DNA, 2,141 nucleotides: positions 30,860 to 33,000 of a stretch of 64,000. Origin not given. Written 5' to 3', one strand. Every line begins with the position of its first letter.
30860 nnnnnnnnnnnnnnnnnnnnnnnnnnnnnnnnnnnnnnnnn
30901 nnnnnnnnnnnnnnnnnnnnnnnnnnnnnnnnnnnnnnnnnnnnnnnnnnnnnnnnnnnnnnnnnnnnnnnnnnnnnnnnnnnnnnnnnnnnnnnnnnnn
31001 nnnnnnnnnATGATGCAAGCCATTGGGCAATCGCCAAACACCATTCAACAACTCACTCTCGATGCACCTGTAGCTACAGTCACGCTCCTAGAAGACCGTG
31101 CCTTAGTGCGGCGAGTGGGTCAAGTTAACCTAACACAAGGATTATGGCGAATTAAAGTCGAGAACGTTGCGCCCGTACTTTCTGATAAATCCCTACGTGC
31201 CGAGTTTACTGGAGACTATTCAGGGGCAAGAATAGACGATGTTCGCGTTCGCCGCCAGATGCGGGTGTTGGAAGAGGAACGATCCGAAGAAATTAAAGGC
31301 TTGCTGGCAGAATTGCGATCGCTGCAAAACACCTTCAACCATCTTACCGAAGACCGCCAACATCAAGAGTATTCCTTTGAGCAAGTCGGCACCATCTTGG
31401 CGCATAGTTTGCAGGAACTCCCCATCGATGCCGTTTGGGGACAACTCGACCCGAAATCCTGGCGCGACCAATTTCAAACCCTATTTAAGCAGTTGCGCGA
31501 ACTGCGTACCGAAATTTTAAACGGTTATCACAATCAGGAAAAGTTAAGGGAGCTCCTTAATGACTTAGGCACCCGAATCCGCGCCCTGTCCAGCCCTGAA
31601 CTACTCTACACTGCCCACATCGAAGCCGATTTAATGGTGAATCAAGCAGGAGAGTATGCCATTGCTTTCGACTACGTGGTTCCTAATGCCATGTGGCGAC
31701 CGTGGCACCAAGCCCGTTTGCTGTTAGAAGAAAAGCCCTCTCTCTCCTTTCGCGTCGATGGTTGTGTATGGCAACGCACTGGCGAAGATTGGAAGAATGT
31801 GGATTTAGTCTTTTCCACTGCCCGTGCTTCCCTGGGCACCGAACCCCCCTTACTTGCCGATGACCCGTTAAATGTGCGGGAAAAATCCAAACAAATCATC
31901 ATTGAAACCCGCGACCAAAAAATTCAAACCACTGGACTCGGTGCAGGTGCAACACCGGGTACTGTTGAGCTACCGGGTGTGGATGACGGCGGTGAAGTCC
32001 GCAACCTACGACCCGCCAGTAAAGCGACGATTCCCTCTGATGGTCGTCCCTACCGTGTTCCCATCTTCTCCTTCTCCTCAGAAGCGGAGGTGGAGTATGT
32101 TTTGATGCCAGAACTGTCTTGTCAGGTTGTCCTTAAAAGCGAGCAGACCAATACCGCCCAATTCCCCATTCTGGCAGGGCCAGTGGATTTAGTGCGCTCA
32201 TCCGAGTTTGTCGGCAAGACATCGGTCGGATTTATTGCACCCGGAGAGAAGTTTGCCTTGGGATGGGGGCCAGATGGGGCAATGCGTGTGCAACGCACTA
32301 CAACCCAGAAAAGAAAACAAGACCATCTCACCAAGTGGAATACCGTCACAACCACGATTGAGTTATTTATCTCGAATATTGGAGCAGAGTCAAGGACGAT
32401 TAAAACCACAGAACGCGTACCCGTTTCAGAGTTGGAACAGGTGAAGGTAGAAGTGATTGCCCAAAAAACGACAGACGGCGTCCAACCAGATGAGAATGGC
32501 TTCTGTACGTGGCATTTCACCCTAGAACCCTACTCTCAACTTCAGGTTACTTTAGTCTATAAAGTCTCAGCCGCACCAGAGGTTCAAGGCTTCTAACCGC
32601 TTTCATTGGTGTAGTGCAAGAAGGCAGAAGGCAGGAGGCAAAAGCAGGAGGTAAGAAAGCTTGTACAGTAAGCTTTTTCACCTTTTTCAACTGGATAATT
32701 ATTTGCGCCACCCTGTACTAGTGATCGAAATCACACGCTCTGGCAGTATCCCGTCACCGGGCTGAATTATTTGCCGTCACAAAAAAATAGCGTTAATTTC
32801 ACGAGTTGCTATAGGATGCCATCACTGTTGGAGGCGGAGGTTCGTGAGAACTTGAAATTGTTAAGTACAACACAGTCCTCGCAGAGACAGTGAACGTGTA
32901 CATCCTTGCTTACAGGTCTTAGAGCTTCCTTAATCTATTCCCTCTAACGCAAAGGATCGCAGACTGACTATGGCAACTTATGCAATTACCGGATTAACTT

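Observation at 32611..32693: Dispersed repeat of about 75 bp present twice in opposite orientation (second copy 59337-59406), MITE- or sRNA-like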

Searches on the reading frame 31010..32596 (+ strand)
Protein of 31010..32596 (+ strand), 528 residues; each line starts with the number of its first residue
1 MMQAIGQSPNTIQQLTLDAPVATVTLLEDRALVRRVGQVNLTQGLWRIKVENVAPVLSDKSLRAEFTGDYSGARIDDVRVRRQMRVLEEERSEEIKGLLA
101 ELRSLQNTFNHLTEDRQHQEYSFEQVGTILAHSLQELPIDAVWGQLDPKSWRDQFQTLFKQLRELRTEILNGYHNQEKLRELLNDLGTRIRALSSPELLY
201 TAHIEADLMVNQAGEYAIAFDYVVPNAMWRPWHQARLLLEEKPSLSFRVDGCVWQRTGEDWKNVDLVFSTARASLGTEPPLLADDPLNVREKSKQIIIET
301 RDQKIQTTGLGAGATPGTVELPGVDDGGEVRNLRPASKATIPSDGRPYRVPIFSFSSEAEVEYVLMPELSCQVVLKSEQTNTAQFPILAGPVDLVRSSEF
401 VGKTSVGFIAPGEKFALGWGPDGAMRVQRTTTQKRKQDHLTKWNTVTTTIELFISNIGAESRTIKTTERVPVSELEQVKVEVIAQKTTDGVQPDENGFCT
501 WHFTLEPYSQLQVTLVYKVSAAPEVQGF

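Call 36: search_protein_families(library=pfam, proteins=[window:31010-32596:+])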
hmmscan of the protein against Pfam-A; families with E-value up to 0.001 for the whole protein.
window:31010-32596:+ (528 aa): 2 families
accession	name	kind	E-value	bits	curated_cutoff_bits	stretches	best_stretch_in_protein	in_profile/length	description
PF13598.12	DUF4139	-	8.9e-33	114.2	31.8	1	220-521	3-203/205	Domain of unknown function (DUF4139)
PF13600.11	DUF4140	-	2.7e-15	57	27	1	24-120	1-92/98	N-terminal domain of unknown function (DUF4140)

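Call 39: find_encoding_contigs(protein=window:31010-32596:+, flank=3000, max_places=10)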
Protein window:31010-32596:+ (528 aa): 5 contigs read that carry it; 2 places shown.
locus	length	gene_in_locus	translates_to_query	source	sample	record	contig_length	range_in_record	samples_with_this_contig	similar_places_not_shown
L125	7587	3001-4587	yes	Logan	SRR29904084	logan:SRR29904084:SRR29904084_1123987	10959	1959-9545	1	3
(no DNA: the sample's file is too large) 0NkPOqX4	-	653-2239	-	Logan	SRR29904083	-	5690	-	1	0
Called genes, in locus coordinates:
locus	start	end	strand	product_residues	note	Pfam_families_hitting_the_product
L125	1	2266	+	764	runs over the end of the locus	PF13600:DUF4140, PF13598:DUF4139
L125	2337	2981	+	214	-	-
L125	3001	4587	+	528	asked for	PF13600:DUF4140, PF13598:DUF4139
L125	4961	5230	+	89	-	-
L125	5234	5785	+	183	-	PF00072:Response_reg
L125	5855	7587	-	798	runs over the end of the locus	PF01590:GAF, PF00512:HisKA, PF02518:HATPase_c, PF00072:Response_reg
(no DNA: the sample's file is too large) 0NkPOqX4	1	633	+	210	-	?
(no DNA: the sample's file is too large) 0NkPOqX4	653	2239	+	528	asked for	PF13600:DUF4140, PF13598:DUF4139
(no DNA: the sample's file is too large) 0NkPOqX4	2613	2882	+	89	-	-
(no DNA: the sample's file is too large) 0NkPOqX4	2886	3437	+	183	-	PF00072:Response_reg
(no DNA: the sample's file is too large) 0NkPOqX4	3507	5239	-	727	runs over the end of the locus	?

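Call 41: find_homologous_proteins(query=window:31010-32596:+, max_evalue=1e-50)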
Query window:31010-32596:+ (528 aa): 1322 proteins with E <= 1e-50 among 8000 candidates; the best 120 are listed.
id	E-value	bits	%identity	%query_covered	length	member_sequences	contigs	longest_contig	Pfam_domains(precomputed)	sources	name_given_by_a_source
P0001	0.0e+0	1128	94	100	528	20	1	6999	PF13598.13,PF13600.12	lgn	-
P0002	0.0e+0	1117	94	100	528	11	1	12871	PF13598.13,PF13600.12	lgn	-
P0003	0.0e+0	1096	92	100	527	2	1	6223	PF13598.13,PF13600.12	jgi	jgi:uncharacterized protein (TIGR02231 family)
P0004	0.0e+0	1093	92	100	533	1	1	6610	PF13598.13,PF13600.12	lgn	-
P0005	0.0e+0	1066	89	100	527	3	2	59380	PF13598.13,PF13600.12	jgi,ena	jgi:uncharacterized protein (TIGR02231 family)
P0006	0.0e+0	1020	85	100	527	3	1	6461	PF13598.13,PF13600.12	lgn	-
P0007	2.2e-296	1001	83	100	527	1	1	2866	PF13598.13,PF13600.12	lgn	-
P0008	1.6e-294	995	82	100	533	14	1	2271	PF13598.13,PF13600.12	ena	-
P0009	1.1e-292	989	82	100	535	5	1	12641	PF13598.13,PF13600.12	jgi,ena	jgi:uncharacterized protein (TIGR02231 family)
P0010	3.3e-292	987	82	100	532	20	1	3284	PF13598.13,PF13600.12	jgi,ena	-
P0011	2.3e-288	975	82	100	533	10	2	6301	PF13598.13,PF13600.12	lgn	-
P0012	3.7e-288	974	81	100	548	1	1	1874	PF13598.13,PF13600.12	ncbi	-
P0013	3.2e-285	964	81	100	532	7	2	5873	PF13598.13,PF13600.12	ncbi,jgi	jgi:uncharacterized protein (TIGR02231 family)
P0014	3.6e-281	951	80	100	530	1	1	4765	PF13598.13,PF13600.12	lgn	-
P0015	2.2e-280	948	79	100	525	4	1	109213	PF13598.13,PF13600.12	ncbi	-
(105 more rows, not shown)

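Call 42: find_encoding_contigs(protein=P0001, flank=2500, max_places=3)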
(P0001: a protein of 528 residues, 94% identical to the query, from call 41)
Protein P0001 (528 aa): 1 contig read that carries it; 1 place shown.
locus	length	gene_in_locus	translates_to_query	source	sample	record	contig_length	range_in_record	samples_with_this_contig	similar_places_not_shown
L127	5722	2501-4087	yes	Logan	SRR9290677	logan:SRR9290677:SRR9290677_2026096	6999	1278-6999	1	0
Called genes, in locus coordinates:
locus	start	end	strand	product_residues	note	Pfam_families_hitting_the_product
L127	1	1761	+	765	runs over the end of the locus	PF13600:DUF4140, PF13598:DUF4139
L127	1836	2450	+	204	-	-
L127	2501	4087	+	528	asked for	PF13600:DUF4140, PF13598:DUF4139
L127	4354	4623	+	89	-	-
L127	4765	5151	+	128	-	PF00072:Response_reg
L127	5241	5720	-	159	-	?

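Call 43: find_encoding_contigs(protein=P0002, flank=2500, max_places=3)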
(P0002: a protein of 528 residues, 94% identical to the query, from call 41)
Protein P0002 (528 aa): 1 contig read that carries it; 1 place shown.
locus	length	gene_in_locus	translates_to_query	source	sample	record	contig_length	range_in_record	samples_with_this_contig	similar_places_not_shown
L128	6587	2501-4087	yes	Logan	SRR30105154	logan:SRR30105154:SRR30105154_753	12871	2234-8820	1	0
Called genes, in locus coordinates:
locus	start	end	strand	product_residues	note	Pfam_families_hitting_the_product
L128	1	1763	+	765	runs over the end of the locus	PF13600:DUF4140, PF13598:DUF4139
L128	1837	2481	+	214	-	-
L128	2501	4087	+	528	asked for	PF13600:DUF4140, PF13598:DUF4139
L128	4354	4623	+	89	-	-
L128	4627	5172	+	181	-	PF00072:Response_reg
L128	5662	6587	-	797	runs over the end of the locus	PF01590:GAF, PF00512:HisKA, PF02518:HATPase_c, PF00072:Response_reg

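Call 44: find_encoding_contigs(protein=P0003, flank=2500, max_places=3)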
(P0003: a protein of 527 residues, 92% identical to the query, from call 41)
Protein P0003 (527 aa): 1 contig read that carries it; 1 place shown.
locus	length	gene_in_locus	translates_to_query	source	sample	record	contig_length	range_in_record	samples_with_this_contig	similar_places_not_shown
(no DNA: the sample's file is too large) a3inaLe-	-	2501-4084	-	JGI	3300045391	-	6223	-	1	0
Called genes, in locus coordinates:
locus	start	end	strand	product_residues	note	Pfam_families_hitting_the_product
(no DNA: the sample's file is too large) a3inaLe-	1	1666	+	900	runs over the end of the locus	PF13600:DUF4140, PF13598:DUF4139, PF02861:Clp_N, PF13598:DUF4139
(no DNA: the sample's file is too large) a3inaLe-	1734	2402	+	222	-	-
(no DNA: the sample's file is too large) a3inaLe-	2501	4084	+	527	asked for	PF13600:DUF4140, PF13598:DUF4139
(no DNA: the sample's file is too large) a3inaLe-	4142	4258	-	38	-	-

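Call 45: find_encoding_contigs(protein=P0005, flank=2500, max_places=3)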
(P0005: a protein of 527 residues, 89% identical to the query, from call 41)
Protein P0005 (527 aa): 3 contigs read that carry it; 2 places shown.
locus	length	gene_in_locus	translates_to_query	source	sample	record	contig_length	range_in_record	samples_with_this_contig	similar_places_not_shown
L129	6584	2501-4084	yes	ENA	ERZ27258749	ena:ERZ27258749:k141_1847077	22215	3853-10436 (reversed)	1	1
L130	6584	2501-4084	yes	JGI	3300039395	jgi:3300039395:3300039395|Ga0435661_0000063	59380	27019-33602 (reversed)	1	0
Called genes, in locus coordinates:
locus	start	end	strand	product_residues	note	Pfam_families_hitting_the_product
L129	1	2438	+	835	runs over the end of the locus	PF13598:DUF4139, PF05157:MshEN, PF00437:T2SSE, PF13598:DUF4139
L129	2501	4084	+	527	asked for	PF13600:DUF4140, PF13598:DUF4139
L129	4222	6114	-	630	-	-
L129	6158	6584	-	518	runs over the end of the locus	PF00083:Sugar_tr, PF07690:MFS_1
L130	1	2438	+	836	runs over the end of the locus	PF13598:DUF4139, PF05157:MshEN, PF00437:T2SSE, PF13598:DUF4139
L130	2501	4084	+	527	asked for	PF13600:DUF4140, PF13598:DUF4139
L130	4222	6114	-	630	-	-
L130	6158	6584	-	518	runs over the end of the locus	PF00083:Sugar_tr, PF07690:MFS_1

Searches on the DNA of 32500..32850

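Call 12: search_rna_families(source=window, start=32500, end=32850, threshold=evalue, max_evalue=10)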
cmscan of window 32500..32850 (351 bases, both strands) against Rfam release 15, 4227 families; matches with E-value up to 10: 1.
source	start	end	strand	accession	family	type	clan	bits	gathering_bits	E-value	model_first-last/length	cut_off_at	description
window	32651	32681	+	RF01378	CRISPR-DR65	Gene; CRISPR;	-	16.7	43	6.9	1-37/37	no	CRISPR RNA direct repeat element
